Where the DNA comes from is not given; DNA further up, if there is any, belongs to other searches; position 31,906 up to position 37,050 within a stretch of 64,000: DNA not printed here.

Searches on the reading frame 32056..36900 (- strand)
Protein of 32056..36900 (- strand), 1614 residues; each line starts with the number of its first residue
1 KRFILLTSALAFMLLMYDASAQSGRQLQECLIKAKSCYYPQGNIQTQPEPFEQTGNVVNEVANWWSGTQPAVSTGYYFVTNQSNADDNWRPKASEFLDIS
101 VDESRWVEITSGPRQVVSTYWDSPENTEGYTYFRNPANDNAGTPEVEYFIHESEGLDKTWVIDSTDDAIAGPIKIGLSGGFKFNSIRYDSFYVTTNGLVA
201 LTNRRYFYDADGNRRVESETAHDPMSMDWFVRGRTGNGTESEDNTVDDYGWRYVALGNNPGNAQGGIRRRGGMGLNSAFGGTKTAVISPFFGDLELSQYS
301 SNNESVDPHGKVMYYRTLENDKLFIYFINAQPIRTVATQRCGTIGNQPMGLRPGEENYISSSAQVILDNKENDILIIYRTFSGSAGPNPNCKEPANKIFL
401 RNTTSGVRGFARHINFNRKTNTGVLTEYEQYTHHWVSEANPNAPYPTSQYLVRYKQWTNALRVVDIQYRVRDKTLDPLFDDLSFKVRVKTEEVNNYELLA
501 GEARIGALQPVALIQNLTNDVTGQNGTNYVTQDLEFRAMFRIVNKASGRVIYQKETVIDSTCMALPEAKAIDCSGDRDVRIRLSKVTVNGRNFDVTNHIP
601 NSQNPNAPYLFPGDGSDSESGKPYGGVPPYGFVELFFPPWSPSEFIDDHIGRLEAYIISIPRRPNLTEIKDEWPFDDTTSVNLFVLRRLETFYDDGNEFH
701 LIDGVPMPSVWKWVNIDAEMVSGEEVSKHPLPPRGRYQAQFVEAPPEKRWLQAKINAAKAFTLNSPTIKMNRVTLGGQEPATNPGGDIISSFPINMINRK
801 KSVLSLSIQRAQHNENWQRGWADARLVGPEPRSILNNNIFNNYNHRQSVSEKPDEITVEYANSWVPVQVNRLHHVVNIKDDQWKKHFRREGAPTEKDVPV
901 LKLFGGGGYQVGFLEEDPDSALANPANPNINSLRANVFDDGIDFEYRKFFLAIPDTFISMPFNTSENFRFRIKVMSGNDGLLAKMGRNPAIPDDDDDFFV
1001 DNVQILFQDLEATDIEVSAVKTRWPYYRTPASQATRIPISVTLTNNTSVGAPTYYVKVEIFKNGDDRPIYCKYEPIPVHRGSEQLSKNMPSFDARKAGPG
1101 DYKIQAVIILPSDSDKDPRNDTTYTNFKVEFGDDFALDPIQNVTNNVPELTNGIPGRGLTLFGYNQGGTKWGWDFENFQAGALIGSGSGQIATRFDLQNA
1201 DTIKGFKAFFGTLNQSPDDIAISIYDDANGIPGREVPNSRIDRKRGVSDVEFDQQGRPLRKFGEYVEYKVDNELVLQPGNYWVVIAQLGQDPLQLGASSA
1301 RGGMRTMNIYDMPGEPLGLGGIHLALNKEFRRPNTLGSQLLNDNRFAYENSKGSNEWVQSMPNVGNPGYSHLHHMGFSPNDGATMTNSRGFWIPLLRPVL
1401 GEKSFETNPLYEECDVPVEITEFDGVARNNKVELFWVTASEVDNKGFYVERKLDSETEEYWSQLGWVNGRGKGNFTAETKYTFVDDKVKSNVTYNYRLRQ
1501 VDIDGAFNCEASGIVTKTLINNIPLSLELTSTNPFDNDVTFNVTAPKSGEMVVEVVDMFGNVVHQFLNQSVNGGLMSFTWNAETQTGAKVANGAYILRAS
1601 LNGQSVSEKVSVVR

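Call 74: search_protein_families(library=pfam, proteins=[window:32056-36900:-], max_evalue=0.001)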
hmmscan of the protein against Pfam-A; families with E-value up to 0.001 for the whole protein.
window:32056-36900:- (1614 aa): 1 family
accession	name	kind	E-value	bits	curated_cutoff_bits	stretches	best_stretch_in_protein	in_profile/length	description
PF13860.13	FlgD_ig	-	3.4e-07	30.6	27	1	1536-1601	7-75/79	FlgD Ig-like domain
